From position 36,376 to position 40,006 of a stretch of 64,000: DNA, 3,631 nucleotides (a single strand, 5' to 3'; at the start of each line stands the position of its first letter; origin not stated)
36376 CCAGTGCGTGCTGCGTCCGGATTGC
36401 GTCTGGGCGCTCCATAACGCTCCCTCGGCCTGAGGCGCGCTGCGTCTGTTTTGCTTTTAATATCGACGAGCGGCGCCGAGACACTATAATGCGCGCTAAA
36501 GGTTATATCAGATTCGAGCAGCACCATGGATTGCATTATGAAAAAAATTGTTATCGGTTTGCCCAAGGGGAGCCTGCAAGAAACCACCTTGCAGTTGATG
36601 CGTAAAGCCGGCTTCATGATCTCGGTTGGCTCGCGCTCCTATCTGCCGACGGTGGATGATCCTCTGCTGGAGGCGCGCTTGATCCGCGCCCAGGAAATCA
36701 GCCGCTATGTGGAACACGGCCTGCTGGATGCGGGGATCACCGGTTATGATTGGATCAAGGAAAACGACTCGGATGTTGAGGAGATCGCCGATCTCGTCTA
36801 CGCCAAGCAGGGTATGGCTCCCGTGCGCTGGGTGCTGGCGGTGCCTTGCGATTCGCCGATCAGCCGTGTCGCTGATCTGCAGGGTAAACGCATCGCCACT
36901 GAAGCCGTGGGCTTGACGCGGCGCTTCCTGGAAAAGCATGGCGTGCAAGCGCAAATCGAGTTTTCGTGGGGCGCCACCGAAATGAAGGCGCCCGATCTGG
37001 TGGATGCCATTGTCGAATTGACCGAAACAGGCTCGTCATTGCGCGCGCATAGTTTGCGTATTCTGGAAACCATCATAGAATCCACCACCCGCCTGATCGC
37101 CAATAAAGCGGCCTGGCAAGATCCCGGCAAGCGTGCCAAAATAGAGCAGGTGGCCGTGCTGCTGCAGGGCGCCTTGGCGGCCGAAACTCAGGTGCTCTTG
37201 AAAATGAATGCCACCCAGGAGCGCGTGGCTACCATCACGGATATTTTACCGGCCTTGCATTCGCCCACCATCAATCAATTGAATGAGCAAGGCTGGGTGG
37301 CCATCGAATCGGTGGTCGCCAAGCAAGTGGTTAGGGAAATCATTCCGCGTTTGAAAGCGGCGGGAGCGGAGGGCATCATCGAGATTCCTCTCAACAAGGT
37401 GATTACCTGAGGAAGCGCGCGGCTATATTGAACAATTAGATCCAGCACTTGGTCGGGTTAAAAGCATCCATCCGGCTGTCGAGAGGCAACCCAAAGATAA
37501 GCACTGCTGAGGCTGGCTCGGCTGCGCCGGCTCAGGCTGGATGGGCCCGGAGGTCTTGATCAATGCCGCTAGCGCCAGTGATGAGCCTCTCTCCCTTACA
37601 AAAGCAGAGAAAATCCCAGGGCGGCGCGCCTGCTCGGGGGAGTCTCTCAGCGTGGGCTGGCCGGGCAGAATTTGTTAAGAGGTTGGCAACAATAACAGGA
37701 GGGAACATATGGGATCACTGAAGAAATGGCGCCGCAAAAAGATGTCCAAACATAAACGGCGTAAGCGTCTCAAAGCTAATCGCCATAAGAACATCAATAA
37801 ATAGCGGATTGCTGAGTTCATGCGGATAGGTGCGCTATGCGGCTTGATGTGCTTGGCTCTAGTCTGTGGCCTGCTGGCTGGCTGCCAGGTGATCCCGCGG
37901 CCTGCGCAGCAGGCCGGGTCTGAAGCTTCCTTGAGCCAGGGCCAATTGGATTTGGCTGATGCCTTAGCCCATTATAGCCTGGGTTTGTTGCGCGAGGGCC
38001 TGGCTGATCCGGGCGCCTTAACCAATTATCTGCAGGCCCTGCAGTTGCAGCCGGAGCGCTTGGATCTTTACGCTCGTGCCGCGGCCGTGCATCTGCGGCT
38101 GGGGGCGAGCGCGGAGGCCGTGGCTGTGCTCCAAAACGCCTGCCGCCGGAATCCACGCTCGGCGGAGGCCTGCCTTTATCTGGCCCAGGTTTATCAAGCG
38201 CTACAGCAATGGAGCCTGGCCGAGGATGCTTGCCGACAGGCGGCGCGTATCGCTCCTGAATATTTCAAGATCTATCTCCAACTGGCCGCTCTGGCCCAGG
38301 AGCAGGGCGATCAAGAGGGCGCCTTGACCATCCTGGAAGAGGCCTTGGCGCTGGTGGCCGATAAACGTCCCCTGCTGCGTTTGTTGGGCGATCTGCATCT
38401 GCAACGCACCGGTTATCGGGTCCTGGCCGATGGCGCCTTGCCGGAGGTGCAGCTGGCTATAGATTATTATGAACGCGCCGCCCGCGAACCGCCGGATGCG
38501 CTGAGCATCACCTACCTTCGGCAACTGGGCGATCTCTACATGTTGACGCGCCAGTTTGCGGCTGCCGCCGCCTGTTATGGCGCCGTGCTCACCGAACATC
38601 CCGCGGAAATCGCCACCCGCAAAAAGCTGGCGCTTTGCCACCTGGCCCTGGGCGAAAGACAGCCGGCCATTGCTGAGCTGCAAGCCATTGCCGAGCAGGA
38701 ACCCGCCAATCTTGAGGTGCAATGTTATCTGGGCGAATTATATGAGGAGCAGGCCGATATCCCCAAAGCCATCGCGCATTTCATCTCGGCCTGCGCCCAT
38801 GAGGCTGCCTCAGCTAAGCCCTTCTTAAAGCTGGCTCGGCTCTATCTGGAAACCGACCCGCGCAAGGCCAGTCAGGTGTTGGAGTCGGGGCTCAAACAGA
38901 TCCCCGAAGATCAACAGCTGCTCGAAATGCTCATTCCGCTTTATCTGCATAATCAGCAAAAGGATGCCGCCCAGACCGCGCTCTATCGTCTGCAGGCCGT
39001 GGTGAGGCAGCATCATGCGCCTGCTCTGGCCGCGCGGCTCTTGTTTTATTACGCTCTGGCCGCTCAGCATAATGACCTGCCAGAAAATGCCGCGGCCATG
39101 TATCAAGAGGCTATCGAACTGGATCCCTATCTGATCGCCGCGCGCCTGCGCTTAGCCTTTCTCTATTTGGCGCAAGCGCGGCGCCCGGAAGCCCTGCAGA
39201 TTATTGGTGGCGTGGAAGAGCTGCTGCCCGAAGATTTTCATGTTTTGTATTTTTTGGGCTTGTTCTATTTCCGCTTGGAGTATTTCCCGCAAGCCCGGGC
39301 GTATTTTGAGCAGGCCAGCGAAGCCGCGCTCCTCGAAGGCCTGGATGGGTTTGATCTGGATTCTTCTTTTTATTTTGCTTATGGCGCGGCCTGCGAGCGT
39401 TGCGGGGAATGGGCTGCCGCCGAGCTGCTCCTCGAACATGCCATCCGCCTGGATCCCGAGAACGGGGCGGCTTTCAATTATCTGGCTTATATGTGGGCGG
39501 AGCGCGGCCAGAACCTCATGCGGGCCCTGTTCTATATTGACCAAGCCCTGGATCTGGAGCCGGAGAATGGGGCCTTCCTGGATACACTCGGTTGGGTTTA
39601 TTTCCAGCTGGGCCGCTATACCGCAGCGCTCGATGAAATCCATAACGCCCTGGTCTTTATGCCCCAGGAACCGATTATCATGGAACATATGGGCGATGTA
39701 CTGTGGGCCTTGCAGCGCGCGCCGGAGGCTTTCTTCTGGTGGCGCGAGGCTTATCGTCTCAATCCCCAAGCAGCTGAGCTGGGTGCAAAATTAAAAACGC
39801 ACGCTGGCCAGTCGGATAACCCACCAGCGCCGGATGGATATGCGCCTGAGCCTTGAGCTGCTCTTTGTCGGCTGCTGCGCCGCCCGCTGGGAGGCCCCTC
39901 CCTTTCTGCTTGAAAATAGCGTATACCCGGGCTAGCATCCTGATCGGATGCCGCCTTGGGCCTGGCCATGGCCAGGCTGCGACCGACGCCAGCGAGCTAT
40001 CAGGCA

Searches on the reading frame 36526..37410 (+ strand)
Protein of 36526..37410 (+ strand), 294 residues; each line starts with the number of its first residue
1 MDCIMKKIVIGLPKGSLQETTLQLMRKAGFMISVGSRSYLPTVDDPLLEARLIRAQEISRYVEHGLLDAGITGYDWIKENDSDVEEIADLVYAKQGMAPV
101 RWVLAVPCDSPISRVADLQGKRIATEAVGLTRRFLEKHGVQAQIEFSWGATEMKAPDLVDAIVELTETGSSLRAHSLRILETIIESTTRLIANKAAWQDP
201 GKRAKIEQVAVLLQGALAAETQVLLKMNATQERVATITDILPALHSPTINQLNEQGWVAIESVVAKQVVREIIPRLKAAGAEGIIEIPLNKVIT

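Call 42: search_protein_families(library=pfam, proteins=[window:36526-37410:+], max_evalue=0.0001)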
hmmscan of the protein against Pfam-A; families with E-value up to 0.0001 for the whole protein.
window:36526-37410:+ (294 aa): 2 families
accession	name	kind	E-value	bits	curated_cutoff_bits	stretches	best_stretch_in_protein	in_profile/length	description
PF01634.23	HisG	-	2.7e-44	151.3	25.5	1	54-214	1-157/158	ATP phosphoribosyltransferase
PF08029.16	HisG_C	-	9.8e-25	86.9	23.5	1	219-291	1-73/73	HisG, C-terminal domain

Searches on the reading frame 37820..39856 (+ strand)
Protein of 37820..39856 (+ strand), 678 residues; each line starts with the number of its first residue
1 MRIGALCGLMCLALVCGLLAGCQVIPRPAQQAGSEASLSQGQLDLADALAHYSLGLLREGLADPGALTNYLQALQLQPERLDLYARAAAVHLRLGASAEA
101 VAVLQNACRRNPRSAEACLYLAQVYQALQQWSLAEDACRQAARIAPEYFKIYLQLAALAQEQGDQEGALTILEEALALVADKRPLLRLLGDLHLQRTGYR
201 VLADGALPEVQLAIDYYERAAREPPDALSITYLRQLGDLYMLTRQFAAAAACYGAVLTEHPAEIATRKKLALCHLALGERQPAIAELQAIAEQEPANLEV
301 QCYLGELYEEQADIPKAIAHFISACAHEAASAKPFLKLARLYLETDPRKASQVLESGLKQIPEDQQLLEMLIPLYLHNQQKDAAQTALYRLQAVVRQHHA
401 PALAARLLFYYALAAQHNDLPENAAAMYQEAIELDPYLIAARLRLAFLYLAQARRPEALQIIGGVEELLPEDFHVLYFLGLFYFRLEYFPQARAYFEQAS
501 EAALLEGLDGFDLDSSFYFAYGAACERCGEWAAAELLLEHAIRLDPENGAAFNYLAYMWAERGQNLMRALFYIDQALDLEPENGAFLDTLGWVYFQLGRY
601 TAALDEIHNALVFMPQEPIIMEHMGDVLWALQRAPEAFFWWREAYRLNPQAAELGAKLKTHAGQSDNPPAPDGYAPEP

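Call 43: search_protein_families(library=pfam, proteins=[window:37820-39856:+], max_evalue=0.0001)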
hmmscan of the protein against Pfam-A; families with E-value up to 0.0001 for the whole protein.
window:37820-39856:+ (678 aa): 17 families
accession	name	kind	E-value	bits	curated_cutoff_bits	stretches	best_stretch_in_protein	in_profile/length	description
PF07719.23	TPR_2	-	2.5e-31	105.6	27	0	115-148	1-34/34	Tetratricopeptide repeat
PF13428.12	TPR_14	-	3.4e-26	89.5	23.5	1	82-124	2-44/44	Tetratricopeptide repeat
PF14559.12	TPR_19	-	6.1e-23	81.4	25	1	421-472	7-58/68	Tetratricopeptide repeat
PF13414.12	TPR_11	-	2e-18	66.3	26.8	0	65-95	12-42/42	TPR repeat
PF00515.34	TPR_1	-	1.8e-17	62.7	27.8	0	115-148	1-34/34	Tetratricopeptide repeat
PF13431.12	TPR_17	-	4.9e-17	61.1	24.4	0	573-604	2-33/34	Tetratricopeptide repeat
PF13432.12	TPR_16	-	5.1e-16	59.2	32.7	0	90-147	6-63/65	Tetratricopeptide repeat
PF13424.12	TPR_12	-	1.3e-14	54.6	30.1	1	475-546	5-76/77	Tetratricopeptide repeat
PF13181.12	TPR_8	-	1.3e-14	53.5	25.7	0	474-502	2-30/34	Tetratricopeptide repeat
PF23914.1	TPR_CcmH_CycH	-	2.4e-13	50.7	42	0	108-191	43-129/158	Cytochrome c-type biogenesis protein H TPR domain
PF13174.12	TPR_6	-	8.2e-10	39.1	26.3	0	269-295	5-31/33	Tetratricopeptide repeat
PF13429.12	TPR_15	-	1e-08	35.4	26.2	1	486-647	117-277/280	Tetratricopeptide repeat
PF13371.12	TPR_9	-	1.2e-08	35.2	35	0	239-297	4-62/73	Tetratricopeptide repeat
PF13176.12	TPR_7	-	2.3e-06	27.7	27.9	0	522-548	6-34/36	Tetratricopeptide repeat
PF12895.13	ANAPC3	-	2.9e-06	27.9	27.2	0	81-137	24-78/82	Anaphase-promoting complex, cyclosome, subunit 3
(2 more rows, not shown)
